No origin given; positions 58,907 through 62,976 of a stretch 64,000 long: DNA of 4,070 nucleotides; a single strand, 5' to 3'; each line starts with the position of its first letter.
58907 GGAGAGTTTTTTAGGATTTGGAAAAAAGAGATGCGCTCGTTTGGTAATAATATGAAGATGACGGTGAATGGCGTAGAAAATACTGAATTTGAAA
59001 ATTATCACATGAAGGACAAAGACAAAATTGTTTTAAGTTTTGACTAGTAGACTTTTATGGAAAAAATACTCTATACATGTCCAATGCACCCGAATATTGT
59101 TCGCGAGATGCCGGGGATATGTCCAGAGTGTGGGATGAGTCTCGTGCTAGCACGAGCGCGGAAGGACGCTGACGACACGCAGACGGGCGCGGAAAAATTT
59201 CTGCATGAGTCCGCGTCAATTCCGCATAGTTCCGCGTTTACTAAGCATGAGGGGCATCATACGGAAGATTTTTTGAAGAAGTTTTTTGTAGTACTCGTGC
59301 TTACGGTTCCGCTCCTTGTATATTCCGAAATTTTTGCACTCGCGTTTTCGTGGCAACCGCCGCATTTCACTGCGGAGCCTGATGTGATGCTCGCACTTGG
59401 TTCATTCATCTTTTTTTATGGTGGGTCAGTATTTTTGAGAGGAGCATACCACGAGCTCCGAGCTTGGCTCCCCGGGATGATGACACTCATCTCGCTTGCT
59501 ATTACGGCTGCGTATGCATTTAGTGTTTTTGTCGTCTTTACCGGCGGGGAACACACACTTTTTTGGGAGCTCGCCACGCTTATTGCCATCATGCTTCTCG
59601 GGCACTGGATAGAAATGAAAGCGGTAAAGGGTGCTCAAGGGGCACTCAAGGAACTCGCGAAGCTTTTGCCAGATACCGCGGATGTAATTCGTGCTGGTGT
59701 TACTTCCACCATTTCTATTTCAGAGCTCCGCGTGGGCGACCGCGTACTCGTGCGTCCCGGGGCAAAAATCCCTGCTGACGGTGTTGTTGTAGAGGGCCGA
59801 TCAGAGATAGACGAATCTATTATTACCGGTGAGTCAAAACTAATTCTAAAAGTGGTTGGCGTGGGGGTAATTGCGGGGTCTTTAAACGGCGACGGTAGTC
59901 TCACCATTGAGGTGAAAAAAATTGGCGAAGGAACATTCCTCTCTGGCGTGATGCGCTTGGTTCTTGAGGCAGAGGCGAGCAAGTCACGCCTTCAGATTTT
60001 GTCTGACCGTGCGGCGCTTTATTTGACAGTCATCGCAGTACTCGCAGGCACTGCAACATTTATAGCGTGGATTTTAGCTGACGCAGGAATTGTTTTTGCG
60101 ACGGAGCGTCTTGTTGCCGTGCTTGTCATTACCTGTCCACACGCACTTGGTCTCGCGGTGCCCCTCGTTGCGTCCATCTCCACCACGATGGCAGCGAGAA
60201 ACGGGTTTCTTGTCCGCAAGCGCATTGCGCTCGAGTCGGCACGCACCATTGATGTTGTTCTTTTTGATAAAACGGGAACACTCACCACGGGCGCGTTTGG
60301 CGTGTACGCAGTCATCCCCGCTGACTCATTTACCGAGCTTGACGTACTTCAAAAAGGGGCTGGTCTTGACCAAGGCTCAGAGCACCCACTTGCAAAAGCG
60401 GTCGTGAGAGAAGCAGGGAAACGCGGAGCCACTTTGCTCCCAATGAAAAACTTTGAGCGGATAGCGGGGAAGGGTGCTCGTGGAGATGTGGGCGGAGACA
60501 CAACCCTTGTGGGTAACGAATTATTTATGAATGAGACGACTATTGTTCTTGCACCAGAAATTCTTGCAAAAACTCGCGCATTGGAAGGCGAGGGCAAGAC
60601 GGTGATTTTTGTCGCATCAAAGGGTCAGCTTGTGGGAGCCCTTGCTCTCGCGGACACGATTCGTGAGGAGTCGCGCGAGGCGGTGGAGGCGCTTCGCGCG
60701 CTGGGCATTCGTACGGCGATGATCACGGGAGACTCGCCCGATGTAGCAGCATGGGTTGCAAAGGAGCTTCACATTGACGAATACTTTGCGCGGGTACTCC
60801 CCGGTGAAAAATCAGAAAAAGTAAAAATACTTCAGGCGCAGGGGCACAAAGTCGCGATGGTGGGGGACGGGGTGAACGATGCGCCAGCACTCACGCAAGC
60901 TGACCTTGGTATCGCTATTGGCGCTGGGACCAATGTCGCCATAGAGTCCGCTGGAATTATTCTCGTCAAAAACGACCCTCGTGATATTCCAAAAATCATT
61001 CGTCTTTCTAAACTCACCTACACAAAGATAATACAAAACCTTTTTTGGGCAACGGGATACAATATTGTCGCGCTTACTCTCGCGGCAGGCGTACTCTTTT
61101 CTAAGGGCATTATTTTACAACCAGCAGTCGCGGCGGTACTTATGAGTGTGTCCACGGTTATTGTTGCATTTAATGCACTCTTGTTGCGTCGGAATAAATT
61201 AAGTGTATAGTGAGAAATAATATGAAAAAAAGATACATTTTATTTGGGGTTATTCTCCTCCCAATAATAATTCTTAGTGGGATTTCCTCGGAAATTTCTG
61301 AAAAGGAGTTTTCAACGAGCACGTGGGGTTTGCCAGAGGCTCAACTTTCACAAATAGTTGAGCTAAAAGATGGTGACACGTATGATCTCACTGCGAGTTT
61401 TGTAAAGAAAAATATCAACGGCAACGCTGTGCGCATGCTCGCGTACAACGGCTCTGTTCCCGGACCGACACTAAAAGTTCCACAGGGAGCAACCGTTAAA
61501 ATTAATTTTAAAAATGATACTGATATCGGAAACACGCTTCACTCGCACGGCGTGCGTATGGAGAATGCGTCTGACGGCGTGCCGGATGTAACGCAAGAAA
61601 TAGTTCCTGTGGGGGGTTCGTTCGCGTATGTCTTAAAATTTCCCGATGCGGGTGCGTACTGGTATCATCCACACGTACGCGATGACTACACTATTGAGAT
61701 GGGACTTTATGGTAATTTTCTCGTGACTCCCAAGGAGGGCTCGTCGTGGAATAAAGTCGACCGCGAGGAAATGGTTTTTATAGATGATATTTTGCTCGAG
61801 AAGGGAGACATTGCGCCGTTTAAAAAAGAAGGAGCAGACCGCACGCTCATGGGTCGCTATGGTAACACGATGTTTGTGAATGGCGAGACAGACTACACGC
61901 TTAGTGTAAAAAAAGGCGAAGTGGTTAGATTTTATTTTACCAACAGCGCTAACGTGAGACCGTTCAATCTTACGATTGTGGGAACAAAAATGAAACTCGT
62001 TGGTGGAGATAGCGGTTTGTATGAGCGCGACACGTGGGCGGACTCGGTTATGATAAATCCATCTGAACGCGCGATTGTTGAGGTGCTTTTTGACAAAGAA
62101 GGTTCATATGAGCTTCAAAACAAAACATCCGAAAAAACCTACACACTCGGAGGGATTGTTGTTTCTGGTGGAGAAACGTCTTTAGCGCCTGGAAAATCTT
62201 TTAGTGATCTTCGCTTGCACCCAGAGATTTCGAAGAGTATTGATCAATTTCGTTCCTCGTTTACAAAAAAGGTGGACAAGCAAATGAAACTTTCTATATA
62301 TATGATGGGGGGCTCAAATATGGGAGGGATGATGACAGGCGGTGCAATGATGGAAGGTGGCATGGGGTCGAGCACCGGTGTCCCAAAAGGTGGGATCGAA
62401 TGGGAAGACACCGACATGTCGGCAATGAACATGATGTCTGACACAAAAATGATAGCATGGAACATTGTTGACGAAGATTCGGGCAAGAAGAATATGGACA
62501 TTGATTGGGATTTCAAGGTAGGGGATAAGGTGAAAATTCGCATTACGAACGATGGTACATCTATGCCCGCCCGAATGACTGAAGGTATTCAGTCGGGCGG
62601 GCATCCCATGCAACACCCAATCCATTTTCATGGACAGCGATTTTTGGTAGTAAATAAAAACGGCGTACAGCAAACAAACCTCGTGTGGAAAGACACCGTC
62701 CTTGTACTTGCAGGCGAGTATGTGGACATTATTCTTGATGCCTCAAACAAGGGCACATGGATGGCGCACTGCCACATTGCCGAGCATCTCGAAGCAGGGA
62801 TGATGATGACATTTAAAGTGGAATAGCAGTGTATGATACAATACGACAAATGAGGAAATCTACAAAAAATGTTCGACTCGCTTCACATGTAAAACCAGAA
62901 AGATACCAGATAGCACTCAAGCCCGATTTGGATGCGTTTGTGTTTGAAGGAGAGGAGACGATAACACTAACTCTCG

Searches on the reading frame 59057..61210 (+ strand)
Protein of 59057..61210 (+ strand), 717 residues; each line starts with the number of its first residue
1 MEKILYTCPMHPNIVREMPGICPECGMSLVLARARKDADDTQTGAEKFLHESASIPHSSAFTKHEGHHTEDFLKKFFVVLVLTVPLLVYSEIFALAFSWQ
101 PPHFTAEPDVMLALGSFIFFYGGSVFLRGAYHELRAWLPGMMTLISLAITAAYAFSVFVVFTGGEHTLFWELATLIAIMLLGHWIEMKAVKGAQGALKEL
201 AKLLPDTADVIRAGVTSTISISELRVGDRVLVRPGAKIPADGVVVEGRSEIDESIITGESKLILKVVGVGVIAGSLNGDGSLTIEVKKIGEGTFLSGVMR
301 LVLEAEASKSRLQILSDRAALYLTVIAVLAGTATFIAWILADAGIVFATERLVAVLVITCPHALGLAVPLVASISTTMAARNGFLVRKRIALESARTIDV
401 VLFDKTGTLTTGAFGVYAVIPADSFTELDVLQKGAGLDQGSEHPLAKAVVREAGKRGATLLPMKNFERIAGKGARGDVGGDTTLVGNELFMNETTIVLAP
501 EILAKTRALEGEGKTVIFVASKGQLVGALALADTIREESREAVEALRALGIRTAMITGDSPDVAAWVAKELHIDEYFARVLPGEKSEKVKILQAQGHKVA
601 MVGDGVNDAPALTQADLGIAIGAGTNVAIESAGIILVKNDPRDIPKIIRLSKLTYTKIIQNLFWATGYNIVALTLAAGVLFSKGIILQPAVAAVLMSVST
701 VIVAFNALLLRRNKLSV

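Call 24: search_protein_families(library=pfam, proteins=[window:59057-61210:+])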
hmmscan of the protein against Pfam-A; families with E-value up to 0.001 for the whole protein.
window:59057-61210:+ (717 aa): 5 families
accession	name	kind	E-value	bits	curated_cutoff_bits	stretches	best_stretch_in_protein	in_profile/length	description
PF00122.25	E1-E2_ATPase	-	2.3e-48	164.5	28.1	1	202-382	1-181/181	E1-E2 ATPase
PF00702.32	Hydrolase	-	5.9e-38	131.6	26.4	1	398-616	1-191/191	haloacid dehalogenase-like hydrolase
PF19335.5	HMBD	-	8.7e-11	42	23.6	1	6-30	2-26/28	Heavy metal binding domain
PF08282.18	Hydrolase_3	-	4.6e-06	27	20.9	0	590-640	197-247/255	haloacid dehalogenase-like hydrolase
PF12710.13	HAD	-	6.6e-05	23.9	27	1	530-612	81-188/189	haloacid dehalogenase-like hydrolase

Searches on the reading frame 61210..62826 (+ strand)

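Call 24: search_protein_families(library=pfam, proteins=[window:61210-62826:+])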
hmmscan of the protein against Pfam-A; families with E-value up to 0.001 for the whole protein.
window:61210-62826:+ (538 aa): 3 families
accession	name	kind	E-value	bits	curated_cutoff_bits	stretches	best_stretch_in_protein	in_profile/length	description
PF07731.20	Cu-oxidase_2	-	8.2e-36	123.2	20.4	2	429-538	31-134/137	Multicopper oxidase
PF07732.21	Cu-oxidase_3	-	1.5e-28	99.7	21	1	69-176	9-118/119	Multicopper oxidase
PF00394.28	Cu-oxidase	-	1.8e-11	44.9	21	1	220-305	38-134/157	Multicopper oxidase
